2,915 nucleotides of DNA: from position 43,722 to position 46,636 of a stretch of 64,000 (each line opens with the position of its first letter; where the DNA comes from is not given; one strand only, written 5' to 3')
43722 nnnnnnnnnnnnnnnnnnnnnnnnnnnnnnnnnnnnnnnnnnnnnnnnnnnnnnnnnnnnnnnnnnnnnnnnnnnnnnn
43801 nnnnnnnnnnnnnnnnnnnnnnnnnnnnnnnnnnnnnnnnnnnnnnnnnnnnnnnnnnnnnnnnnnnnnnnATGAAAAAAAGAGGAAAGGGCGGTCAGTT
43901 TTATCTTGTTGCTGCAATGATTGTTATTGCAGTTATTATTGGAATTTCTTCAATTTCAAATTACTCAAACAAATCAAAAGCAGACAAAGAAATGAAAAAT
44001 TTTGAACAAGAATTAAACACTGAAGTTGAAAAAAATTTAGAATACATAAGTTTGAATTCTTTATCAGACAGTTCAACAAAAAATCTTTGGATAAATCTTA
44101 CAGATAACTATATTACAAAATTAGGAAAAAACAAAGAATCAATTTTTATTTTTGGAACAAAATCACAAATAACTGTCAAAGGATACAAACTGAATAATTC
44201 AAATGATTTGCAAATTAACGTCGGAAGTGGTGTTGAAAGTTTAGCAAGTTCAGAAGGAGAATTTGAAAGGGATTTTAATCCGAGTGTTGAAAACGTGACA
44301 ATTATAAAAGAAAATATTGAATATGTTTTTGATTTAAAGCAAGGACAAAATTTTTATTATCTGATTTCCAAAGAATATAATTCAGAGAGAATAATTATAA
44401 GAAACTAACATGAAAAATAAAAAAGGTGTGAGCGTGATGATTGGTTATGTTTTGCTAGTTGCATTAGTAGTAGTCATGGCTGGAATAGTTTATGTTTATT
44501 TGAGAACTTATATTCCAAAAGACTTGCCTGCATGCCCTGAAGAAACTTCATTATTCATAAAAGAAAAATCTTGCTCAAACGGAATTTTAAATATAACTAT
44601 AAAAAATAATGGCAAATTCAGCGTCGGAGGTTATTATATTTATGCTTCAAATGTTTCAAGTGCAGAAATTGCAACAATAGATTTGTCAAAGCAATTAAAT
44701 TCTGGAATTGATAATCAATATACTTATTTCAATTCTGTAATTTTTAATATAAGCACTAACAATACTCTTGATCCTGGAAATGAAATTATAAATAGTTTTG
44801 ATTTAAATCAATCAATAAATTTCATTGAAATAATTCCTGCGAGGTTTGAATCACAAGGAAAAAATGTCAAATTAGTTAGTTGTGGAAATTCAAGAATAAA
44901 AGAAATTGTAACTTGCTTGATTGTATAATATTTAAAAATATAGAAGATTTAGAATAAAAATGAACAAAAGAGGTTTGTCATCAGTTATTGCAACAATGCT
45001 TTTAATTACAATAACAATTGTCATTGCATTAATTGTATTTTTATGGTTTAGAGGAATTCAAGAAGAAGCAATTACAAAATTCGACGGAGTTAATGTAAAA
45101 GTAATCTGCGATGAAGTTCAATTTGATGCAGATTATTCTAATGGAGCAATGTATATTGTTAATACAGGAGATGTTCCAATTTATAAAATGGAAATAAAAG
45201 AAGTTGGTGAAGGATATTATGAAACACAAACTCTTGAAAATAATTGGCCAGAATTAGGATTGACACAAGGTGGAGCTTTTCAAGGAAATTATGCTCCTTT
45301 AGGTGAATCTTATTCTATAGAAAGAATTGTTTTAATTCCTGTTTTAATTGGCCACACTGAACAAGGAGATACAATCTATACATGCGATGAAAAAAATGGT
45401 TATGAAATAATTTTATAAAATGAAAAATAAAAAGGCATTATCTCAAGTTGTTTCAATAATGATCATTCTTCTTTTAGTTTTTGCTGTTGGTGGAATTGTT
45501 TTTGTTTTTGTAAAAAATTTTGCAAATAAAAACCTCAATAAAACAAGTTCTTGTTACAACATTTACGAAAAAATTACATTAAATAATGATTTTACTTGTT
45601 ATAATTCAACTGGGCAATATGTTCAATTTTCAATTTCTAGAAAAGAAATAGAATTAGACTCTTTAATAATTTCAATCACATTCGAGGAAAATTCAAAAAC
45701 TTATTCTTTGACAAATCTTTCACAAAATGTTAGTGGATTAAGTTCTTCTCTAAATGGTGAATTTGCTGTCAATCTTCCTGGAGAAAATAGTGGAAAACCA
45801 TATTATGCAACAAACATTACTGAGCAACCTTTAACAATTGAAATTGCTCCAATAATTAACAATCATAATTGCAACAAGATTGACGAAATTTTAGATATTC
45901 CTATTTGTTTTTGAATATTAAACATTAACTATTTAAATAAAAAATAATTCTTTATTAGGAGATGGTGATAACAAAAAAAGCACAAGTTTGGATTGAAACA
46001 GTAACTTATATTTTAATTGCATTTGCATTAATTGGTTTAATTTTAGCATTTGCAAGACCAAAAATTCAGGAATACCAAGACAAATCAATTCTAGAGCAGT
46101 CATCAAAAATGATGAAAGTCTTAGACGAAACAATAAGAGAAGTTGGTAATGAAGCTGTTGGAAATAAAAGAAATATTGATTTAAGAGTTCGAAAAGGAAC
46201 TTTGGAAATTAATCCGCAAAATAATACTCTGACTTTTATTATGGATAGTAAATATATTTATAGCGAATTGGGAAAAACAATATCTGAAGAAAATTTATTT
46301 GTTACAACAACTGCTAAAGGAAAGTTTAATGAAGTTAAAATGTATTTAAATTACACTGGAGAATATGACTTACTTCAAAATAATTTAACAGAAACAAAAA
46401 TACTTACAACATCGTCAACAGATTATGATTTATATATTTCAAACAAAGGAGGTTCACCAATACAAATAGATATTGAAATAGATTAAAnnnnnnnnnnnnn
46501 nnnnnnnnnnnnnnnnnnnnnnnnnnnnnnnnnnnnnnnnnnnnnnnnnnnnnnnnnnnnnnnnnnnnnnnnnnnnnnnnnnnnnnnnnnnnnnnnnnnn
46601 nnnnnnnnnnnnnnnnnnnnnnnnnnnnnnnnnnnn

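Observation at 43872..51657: Archaeal type IV pilus locus with four pilin-like genes, one FlaI/PilB-type ATPase and a membrane platform split into two genes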

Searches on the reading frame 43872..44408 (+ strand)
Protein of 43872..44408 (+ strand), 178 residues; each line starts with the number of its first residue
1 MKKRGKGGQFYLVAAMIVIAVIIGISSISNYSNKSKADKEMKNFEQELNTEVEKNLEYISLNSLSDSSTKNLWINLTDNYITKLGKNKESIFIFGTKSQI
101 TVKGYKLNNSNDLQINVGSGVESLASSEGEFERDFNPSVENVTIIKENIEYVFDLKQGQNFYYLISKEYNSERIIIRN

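Call 3: search_protein_families(library=pfam, proteins=[window:43872-44408:+], max_evalue=1)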
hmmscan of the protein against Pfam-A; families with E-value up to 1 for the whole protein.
window:43872-44408:+ (178 aa): 4 families
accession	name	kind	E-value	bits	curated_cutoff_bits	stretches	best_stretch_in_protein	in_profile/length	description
PF09716.15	ETRAMP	-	0.0014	19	29.1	1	10-55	7-51/81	Malarial early transcribed membrane protein (ETRAMP)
PF02932.22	Neur_chan_memb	-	0.032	14.9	28.1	1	11-149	61-193/233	Neurotransmitter-gated ion-channel transmembrane region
PF06338.17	ComK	-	0.034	14.3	22.3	1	29-102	53-126/152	ComK protein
PF03606.21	DcuC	-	0.16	10.9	23.1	1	10-53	195-241/461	C4-dicarboxylate anaerobic carrier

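Call 4: search_protein_families(library=ncbifam, proteins=[window:43872-44408:+], max_evalue=1)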
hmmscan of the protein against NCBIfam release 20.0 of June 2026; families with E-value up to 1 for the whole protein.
window:43872-44408:+ (178 aa): 1 family
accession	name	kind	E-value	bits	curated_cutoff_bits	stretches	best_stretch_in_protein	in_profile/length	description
TIGR01495.1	ETRAMP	paralog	0.0035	17.3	32.75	1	10-61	7-56/85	ETRAMP family protein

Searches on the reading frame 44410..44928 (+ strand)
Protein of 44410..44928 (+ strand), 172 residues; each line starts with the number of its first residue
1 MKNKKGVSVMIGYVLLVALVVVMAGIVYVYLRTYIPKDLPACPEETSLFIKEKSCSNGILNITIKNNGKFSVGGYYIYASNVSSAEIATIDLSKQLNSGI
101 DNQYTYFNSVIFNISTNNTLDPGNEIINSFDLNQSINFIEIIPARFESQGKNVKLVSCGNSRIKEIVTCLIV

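Call 3: search_protein_families(library=pfam, proteins=[window:44410-44928:+], max_evalue=1)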
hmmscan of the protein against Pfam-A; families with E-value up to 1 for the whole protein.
window:44410-44928:+ (172 aa): 4 families
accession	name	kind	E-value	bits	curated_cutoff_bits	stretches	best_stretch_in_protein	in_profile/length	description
PF07790.16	Pilin_N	-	0.00077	20.7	25.2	1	5-38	1-32/78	Archaeal Type IV pilin, N-terminal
PF23928.1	DUF7266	-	0.11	12.6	27.6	1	3-37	2-37/145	Family of unknown function (DUF7266)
PF23960.2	DUF7289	-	0.14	12.1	27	1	6-30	2-26/238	Family of unknown function (DUF7289)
PF17870.6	Insulin_TMD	-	0.25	11.9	33.4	1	7-32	15-40/47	Insulin receptor trans-membrane segment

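Call 4: search_protein_families(library=ncbifam, proteins=[window:44410-44928:+], max_evalue=1)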
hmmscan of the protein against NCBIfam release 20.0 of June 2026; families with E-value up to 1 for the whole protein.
window:44410-44928:+ (172 aa): 2 families
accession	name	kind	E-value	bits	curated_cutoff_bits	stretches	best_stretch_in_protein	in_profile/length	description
NF046073.1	UpsA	equivalog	5.9e-05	23.2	130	1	4-137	1-109/136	pilin subunit UpsA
TIGR02537.2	arch_flag_Nterm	domain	0.0051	16.3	20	1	4-31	2-29/33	archaellin/type IV pilin N-terminal domain-containing protein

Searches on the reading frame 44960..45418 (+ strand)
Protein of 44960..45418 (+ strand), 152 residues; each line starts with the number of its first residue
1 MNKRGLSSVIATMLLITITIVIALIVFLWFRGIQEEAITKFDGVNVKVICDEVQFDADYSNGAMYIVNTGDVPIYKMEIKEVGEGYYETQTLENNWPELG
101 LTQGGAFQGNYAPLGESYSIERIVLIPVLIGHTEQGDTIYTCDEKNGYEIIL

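Call 3: search_protein_families(library=pfam, proteins=[window:44960-45418:+], max_evalue=1)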
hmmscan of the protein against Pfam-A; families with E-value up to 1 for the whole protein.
window:44960-45418:+ (152 aa): 2 families
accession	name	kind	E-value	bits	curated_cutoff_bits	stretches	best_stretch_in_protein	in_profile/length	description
PF07790.16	Pilin_N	-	0.00038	21.7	25.2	1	5-52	2-43/78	Archaeal Type IV pilin, N-terminal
PF13198.11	DUF4014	-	0.25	12.2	23.2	1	14-41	23-50/72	Protein of unknown function (DUF4014)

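Call 4: search_protein_families(library=ncbifam, proteins=[window:44960-45418:+], max_evalue=1)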
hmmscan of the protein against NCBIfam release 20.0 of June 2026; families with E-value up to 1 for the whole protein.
window:44960-45418:+ (152 aa): 3 families
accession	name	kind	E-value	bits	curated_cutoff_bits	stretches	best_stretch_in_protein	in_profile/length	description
NF046073.1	UpsA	equivalog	4.1e-08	33.5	130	1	3-90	1-86/136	pilin subunit UpsA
TIGR02537.2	arch_flag_Nterm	domain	3e-05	23.4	20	1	2-30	1-29/33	archaellin/type IV pilin N-terminal domain-containing protein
TIGR02866.1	CoxB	equivalog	0.074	12.6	147.7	1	8-73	55-123/202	cytochrome c oxidase subunit II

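Call 50: find_homologous_proteins(query=window:44960-45415:+)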
Query window:44960-45415:+ (152 aa): 159 proteins with E <= 0.001 among 178 candidates; the best 120 are listed.
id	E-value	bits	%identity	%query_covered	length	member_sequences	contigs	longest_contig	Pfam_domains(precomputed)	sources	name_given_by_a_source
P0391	1.9e-95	335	100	100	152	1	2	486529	-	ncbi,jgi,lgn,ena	ncbi:MAG: archaellin/type IV pilin N-terminal domain-containing protein [Candidatus Pacearchaeota ar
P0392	4.1e-59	217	63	99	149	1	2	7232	-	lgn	-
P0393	2.5e-58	214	64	99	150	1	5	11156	-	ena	-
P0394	2.3e-57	211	63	99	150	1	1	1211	-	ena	-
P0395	4.3e-57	210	62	100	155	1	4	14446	-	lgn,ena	-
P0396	3.0e-56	208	60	100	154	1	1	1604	-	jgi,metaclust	metaclust:\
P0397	1.6e-55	205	63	98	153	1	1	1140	-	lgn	-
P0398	2.2e-55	205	61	99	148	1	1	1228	-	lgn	-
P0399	2.9e-55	204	60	99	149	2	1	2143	-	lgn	-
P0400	3.0e-55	204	58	100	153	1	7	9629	-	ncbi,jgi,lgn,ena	-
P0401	4.3e-55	204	62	100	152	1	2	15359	-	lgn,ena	-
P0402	1.5e-54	202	58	100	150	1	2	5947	-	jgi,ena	jgi:flagellin-like protein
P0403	6.2e-53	197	55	99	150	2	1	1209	-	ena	-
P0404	6.4e-53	197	59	99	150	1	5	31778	-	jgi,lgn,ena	-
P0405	2.3e-52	195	60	97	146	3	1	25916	PF07790.17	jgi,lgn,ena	-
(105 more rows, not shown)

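Call 60: predict_structure(alignment_id=A4)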
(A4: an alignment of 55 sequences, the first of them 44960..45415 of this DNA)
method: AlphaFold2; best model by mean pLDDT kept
length: 152 residues; sequences in the alignment: 55
mean_pLDDT: 87.5   pTM: 0.70
mean pLDDT of the five models: 87.5, 86.6, 85.4, 84.4, 83.8
residues with pLDDT >= 90: 96; 70-90: 37; 50-70: 19; < 50: 0
segments of 3 or more residues with pLDDT < 50: none
pLDDT, mean of each block of 10 residues (from residue 1): 72 97 96 66 64 95 95 95 93 91 95 81 95 84 94 91
secondary structure, 60 per line:
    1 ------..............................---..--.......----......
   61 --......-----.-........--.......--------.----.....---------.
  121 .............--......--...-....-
elements in order: H7-36 H46-50 E55-60 E63-68 E76-83 E86-92 E106-110 E120-133 E136-141 E148-151

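Call 63: fold_search(model_id=the predicted structure, library=pdb)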
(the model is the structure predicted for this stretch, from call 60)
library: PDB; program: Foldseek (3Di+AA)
matches with E <= 10: 1250; with E <= 0.001: 0
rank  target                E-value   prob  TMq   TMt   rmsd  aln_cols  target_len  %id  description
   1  8fk7_A                1.2e-03  0.97  0.25  0.26  11.7       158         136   18  Structure of the Pyrobaculum calidifontis flagellar-like archaeal type IV pilus (released 2023-06-28)
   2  1fg9_E                2.1e-03  1.00  0.36  0.30   5.9       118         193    9  3:1 COMPLEX OF INTERFERON-GAMMA RECEPTOR WITH INTERFERON-GAMMA DIMER (released 2000-08-11)
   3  1fyh_E                5.6e-03  1.00  0.35  0.28   6.3       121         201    9  1:1 COMPLEX BETWEEN AN INTERFERON GAMMA SINGLE-CHAIN VARIANT AND ITS RECEPTOR (released 2000-10-11)
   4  7skn_A                7.4e-03  1.00  0.26  0.47   7.7        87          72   10  De novo synthetic protein DIG8-CC (tetragonal space group) (released 2022-10-12)
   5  2ic2_A                1.1e-02  0.96  0.29  0.38   6.3        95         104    9  Crystal Structure of the First FNIII Domain of Ihog (released 2006-10-24)
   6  3jt0_A                1.2e-02  0.91  0.28  0.36   8.4       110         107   11  Crystal Structure of the C-terminal fragment (426-558) Lamin-B1 from Homo sapiens, Northeast Structural Genomics Conso (released 2009-09-22)
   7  7sko_B                1.3e-02  0.99  0.24  0.47   7.4        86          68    9  De novo synthetic protein DIG8-CC (orthogonal space group) (released 2022-10-12)
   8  8omw                  1.5e-02  0.97  0.33  0.43   6.0       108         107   14  Crystal structure of the titin domain Fn3-20 (released 2023-08-23)
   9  5xxl_B                1.8e-02  0.66  0.21  0.07  10.0       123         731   13  Crystal structure of GH3 beta-glucosidase from Bacteroides thetaiotaomicron (released 2017-12-13)
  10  6x5v_A                2.1e-02  0.69  0.21  0.08   6.7        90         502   10  Peptide-bound structure of Marinomonas primoryensis peptide-binding domain (released 2021-09-01)
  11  1fg9_D                2.2e-02  0.97  0.33  0.27   5.5       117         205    8  3:1 COMPLEX OF INTERFERON-GAMMA RECEPTOR WITH INTERFERON-GAMMA DIMER (released 2000-08-11)
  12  1fyh_B                2.4e-02  0.98  0.36  0.29   6.0       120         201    9  1:1 COMPLEX BETWEEN AN INTERFERON GAMMA SINGLE-CHAIN VARIANT AND ITS RECEPTOR (released 2000-10-11)
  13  1px3_C                2.4e-02  0.96  0.34  0.07   7.7       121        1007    8  E. COLI (LACZ) BETA-GALACTOSIDASE (G794A) (released 2004-06-15)
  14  3muy_1                2.5e-02  0.97  0.36  0.07   7.9       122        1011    9  E. coli (lacZ) beta-galactosidase (R599A) (released 2011-03-16)
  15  8sso_E                2.5e-02  0.91  0.29  0.43   6.1       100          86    8  AurA bound to danusertib and inhibiting monobody Mb2 (released 2023-09-06)
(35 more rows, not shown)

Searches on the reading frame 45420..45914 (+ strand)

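Call 3: search_protein_families(library=pfam, proteins=[window:45420-45914:+], max_evalue=1)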
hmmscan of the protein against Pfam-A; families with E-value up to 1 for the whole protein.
window:45420-45914:+ (164 aa): 3 families
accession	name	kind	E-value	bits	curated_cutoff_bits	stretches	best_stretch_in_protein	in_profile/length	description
PF07790.16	Pilin_N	-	0.1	13.9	25.2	1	5-67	1-63/78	Archaeal Type IV pilin, N-terminal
PF13800.11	Sigma_reg_N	-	0.13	13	26.3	1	3-58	9-62/91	Sigma factor regulator N-terminal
PF17870.6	Insulin_TMD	-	0.39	11.3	33.4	1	12-32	20-40/47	Insulin receptor trans-membrane segment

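Call 4: search_protein_families(library=ncbifam, proteins=[window:45420-45914:+], max_evalue=1)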
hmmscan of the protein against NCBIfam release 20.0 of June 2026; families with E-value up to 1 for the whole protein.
window:45420-45914:+ (164 aa): 2 families
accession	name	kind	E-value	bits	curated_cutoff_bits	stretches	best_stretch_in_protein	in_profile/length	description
NF005826.1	PRK07718.1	equivalog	0.012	15.6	140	1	9-72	5-70/143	flagellar basal body-associated protein FliL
NF046073.1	UpsA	equivalog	0.033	14.3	130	1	4-113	1-106/136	pilin subunit UpsA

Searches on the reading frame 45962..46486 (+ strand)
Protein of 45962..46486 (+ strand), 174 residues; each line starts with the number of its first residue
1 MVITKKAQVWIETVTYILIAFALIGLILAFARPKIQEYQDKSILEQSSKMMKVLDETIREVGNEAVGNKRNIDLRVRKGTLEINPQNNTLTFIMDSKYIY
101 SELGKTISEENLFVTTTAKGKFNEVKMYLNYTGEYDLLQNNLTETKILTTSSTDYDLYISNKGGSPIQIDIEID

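Call 3: search_protein_families(library=pfam, proteins=[window:45962-46486:+], max_evalue=1)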
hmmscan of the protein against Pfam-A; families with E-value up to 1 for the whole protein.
window:45962-46486:+ (174 aa): 3 families
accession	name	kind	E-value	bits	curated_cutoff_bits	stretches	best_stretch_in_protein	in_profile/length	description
PF23960.2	DUF7289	-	0.0062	16.5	27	1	19-92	15-87/238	Family of unknown function (DUF7289)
PF14163.11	SieB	-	0.033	14.2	26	1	6-80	30-105/147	Super-infection exclusion protein B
PF04937.20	DUF659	-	0.13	12.3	34.7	0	42-66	70-94/152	Protein of unknown function (DUF 659)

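Call 4: search_protein_families(library=ncbifam, proteins=[window:45962-46486:+], max_evalue=1)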
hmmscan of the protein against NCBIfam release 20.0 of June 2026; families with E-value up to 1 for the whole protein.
window:45962-46486:+ (174 aa): 2 families
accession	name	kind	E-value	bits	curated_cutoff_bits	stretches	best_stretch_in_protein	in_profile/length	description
NF041013.1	T4P_ComGE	equivalog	0.0098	16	49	1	17-83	11-78/83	competence type IV pilus minor pilin ComGE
TIGR01583.1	formate-DH-gamm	equivalog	0.036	14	115.85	1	9-70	49-110/204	formate dehydrogenase subunit gamma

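Call 85: search_solved_structures(query=A5, max_evalue=1)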
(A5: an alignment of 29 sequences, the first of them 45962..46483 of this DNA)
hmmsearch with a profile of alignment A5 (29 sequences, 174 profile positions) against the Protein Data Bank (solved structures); distinct sequences matched with E-value up to 1: 3.
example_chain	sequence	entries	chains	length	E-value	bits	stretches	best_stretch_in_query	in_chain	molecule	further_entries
3fdi_A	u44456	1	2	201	0.13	15.3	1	47-97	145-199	uncharacterized protein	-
6pny_A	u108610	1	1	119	0.78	12.8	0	120-169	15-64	Flpp3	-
8a49_C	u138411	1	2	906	0.97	12.5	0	29-58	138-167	Secreted endoglycosidase EndoS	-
